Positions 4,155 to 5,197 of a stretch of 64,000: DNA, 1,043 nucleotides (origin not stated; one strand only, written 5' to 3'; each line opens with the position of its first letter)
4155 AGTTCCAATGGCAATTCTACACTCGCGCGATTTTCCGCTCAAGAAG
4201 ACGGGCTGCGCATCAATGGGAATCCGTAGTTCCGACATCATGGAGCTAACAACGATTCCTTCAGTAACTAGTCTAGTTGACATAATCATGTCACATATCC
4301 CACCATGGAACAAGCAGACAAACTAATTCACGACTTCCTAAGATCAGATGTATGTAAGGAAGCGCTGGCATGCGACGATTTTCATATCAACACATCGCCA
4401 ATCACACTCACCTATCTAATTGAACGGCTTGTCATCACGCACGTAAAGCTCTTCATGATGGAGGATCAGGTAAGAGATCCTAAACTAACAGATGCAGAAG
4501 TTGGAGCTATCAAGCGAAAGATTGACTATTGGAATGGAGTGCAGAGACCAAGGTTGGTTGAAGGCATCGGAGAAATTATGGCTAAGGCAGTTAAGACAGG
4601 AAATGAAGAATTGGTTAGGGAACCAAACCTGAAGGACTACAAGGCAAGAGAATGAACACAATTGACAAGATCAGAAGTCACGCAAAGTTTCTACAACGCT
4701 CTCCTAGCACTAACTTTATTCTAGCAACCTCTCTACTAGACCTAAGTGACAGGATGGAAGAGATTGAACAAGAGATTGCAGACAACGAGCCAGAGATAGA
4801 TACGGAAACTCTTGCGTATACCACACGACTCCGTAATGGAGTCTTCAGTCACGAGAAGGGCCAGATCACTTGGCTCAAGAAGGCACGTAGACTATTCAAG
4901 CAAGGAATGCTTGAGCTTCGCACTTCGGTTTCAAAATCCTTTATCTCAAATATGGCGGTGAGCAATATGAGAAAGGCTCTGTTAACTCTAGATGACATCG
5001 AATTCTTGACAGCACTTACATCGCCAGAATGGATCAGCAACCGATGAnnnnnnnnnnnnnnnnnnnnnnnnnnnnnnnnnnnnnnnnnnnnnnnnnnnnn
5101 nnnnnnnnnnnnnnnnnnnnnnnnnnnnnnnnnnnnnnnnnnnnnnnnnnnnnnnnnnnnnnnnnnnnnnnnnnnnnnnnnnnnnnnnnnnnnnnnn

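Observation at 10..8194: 8-kb sugar-nucleotide / glycan-modification gene cluster in a phage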

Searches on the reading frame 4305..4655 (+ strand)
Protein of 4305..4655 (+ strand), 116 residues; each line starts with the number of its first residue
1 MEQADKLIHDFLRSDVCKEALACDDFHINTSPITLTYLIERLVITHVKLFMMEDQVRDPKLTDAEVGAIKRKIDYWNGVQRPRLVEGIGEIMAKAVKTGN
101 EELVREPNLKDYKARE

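Call 3: search_protein_families(library=pfam, proteins=[window:4305-4655:+], max_evalue=0.01)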
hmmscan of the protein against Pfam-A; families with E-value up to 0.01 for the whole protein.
window:4305-4655:+ (116 aa): 1 family
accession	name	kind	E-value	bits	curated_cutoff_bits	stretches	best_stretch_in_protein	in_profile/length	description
PF14063.11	DUF4254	-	2.9e-08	34.1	27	1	38-98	3-62/144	Protein of unknown function (DUF4254)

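Call 8: search_protein_families(library=phrogs, proteins=[window:4305-4655:+], max_evalue=0.001)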
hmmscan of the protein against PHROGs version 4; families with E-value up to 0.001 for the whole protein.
window:4305-4655:+ (116 aa): 0 families

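Call 11: search_protein_families(library=ncbifam, proteins=[window:4305-4655:+], max_evalue=0.001)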
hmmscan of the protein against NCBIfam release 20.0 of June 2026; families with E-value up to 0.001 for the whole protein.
window:4305-4655:+ (116 aa): 0 families

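Call 61: find_homologous_proteins(query=window:4305-4655:+, max_evalue=0.001)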
Query window:4305-4655:+ (116 aa): 90 proteins with E <= 0.001 among 103 candidates.
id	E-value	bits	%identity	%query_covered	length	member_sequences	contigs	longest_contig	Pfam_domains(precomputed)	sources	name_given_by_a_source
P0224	1.5e-64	233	91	99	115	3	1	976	PF14063.12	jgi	-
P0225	1.7e-56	207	85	100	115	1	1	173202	PF14063.12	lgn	-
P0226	1.8e-55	204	85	99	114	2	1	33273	PF14063.12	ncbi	-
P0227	1.8e-55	204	85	99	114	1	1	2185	PF14063.12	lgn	-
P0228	4.6e-55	202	83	99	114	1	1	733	PF14063.12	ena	-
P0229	8.4e-55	201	86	99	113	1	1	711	PF14063.12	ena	-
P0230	2.9e-54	200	83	99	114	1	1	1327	PF14063.12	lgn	-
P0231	9.1e-53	195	82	99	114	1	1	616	PF14063.12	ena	-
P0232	4.0e-52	193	82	99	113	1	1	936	PF14063.12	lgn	-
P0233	2.5e-48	181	77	99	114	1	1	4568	PF14063.12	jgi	-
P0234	2.8e-48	180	77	99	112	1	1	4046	PF14063.12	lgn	-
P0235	2.2e-47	178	77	99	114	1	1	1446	PF14063.12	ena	-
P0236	4.0e-46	173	74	99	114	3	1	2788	PF14063.12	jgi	jgi:uncharacterized protein DUF4254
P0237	1.3e-44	169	75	99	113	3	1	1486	PF14063.12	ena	-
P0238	4.6e-43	164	68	99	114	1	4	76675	PF14063.12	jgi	jgi:hypothetical protein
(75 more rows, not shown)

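Call 67: predict_structure(alignment_id=A3)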
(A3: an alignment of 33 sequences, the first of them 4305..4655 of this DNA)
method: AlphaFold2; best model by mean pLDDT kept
length: 116 residues; sequences in the alignment: 33
mean_pLDDT: 82.9   pTM: 0.59
mean pLDDT of the five models: 82.9, 82.9, 80.8, 79.0, 75.4
residues with pLDDT >= 90: 50; 70-90: 40; 50-70: 23; < 50: 3
segments of 3 or more residues with pLDDT < 50: none
pLDDT, mean of each block of 10 residues (from residue 1): 79 81 57 78 96 97 97 95 91 86 71 57
secondary structure, 60 per line:
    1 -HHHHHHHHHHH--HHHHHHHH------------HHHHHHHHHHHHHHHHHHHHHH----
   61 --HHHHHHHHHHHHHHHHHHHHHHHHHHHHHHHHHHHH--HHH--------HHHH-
elements in order: H2-12 H15-22 H35-56 H63-98 H112-115

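Call 70: fold_search(model_id=the predicted structure, library=pdb)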
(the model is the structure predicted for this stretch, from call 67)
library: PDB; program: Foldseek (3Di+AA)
matches with E <= 10: 149; with E <= 0.001: 0
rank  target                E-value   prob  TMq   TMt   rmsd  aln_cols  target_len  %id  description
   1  3tdc                  1.3e+00  0.38  0.33  0.07   9.3        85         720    9  Crystal Structure of Human Acetyl-CoA carboxylase 2 (released 2011-10-12)
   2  8xl0_F                1.6e+00  0.41  0.33  0.04   7.5        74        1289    9  Citrate-induced filament of human acetyl-coenzyme A carboxylase 1 (ACC1-citrate) (released 2024-10-23)
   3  8usn_I                1.7e+00  0.57  0.34  0.19  14.1        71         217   14  Intracellular cryo-tomography structure of EBOV nucleocapsid at 8.9 Angstrom (released 2024-10-02)
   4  3uum_A                1.8e+00  0.20  0.29  0.28  13.9       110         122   14  Crystal Structure of N-terminal first spectrin repeat of utrophin (released 2012-09-19)
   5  6zu5_LHH              1.8e+00  0.14  0.27  0.27  10.3        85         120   15  Structure of the Paranosema locustae ribosome in complex with Lso2 (released 2020-11-04)
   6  5xy3_h                2.0e+00  0.13  0.30  0.29  10.9        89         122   18  Large subunit of Trichomonas vaginalis ribosome (released 2017-08-30)
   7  9clb_F                2.4e+00  0.18  0.34  0.34   9.5        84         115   14  Crystal structure of Bak bound to the inhibitory aBAK (released 2025-07-16)
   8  8ro1_D                2.8e+00  0.72  0.49  0.29   8.5        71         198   11  Structure of the C. elegans Intron Lariat Spliceosome double-primed for disassembly (ILS'') (released 2024-08-07)
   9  1sry_A                2.8e+00  0.57  0.48  0.14   6.4        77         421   21  REFINED CRYSTAL STRUCTURE OF THE SERYL-TRNA SYNTHETASE FROM THERMUS THERMOPHILUS AT 2.5 ANGSTROMS RESOLUTION (released 1994-01-31)
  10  4kis_C                2.8e+00  0.08  0.27  0.13  15.5       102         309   19  Crystal Structure of a LSR-DNA Complex (released 2013-07-10)
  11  6wa9_Q                2.9e+00  0.66  0.48  0.74   1.8        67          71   18  Structure of the Chlamydia pneumoniae CdsV and CdsO protein complex (released 2020-09-30)
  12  5u0p_V                2.9e+00  0.21  0.41  0.41  17.8        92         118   18  Cryo-EM structure of the transcriptional Mediator (released 2017-03-08)
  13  7qca_LHH              2.9e+00  0.09  0.26  0.26  10.8        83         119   17  Spraguea lophii ribosome (released 2022-11-30)
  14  3uum_B                3.1e+00  0.14  0.32  0.30  13.8       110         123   14  Crystal Structure of N-terminal first spectrin repeat of utrophin (released 2012-09-19)
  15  9p6i_A                3.3e+00  0.44  0.38  0.25   3.0        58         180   12  Crystal Structure of the Histidine Kinase VC2136 from Vibrio cholerae serotype O1 (released 2025-08-20)
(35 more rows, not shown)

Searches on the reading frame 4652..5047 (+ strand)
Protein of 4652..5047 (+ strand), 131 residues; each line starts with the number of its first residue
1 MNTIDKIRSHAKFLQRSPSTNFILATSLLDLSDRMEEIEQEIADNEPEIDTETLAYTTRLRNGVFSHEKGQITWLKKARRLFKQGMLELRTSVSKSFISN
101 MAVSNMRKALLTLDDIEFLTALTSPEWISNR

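Call 3: search_protein_families(library=pfam, proteins=[window:4652-5047:+], max_evalue=0.01)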
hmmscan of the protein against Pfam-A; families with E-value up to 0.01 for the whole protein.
window:4652-5047:+ (131 aa): 0 families

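Call 8: search_protein_families(library=phrogs, proteins=[window:4652-5047:+], max_evalue=0.001)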
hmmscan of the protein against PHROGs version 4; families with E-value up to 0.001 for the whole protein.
window:4652-5047:+ (131 aa): 0 families

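Call 11: search_protein_families(library=ncbifam, proteins=[window:4652-5047:+], max_evalue=0.001)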
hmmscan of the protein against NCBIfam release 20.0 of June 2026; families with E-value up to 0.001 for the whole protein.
window:4652-5047:+ (131 aa): 0 families
